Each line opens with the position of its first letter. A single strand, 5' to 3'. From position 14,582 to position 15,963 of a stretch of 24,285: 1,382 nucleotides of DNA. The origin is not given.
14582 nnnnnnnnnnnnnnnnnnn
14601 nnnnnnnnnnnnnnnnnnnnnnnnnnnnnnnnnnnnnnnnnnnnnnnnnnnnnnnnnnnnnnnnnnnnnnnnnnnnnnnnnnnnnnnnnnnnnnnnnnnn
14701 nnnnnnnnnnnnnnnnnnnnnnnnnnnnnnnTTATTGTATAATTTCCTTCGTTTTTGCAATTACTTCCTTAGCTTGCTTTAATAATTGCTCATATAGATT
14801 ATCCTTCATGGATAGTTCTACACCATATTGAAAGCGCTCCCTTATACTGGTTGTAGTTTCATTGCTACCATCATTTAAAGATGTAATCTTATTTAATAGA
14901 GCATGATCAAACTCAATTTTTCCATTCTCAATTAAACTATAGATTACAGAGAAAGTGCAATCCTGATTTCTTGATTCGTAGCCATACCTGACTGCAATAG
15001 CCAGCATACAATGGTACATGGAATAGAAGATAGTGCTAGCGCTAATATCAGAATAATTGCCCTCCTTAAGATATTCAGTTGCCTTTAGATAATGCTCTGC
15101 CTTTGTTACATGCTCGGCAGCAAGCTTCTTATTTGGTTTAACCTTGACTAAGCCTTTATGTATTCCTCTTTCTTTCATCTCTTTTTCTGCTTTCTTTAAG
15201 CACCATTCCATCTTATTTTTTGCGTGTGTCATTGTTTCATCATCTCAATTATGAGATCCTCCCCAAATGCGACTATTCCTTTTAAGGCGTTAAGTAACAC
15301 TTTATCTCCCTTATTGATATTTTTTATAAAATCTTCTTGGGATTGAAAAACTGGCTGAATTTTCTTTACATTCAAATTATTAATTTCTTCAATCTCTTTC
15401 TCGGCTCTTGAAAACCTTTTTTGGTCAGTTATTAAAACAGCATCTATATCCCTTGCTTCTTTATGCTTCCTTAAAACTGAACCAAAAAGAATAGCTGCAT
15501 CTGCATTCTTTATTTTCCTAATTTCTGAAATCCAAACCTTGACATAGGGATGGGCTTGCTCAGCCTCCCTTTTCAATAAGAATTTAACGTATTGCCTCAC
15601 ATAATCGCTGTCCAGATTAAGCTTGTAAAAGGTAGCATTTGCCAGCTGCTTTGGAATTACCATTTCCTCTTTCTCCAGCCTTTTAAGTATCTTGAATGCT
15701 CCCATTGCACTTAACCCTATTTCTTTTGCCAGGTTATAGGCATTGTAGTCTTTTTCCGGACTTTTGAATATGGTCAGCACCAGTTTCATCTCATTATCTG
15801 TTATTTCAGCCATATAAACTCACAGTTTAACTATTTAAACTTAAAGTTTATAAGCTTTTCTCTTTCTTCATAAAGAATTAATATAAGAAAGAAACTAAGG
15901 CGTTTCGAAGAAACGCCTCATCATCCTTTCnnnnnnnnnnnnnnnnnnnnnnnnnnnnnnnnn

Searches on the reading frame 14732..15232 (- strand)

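Call 16: search_protein_families(library=pfam, proteins=[window:14732-15232:-], max_evalue=0.001)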
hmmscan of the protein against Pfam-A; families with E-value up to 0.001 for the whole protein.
window:14732-15232:- (166 aa): 1 family
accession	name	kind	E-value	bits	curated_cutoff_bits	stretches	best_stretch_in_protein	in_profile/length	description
PF05168.19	HEPN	-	7.7e-05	23.3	22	1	40-163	3-116/117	HEPN domain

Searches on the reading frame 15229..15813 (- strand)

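Call 16: search_protein_families(library=pfam, proteins=[window:15229-15813:-], max_evalue=0.001)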
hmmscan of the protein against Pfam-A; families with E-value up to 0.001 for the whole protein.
window:15229-15813:- (194 aa): 1 family
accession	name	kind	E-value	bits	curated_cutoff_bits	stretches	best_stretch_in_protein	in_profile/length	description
PF18765.7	Polbeta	-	4.4e-06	27.2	26.9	1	99-175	8-89/93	Polymerase beta, Nucleotidyltransferase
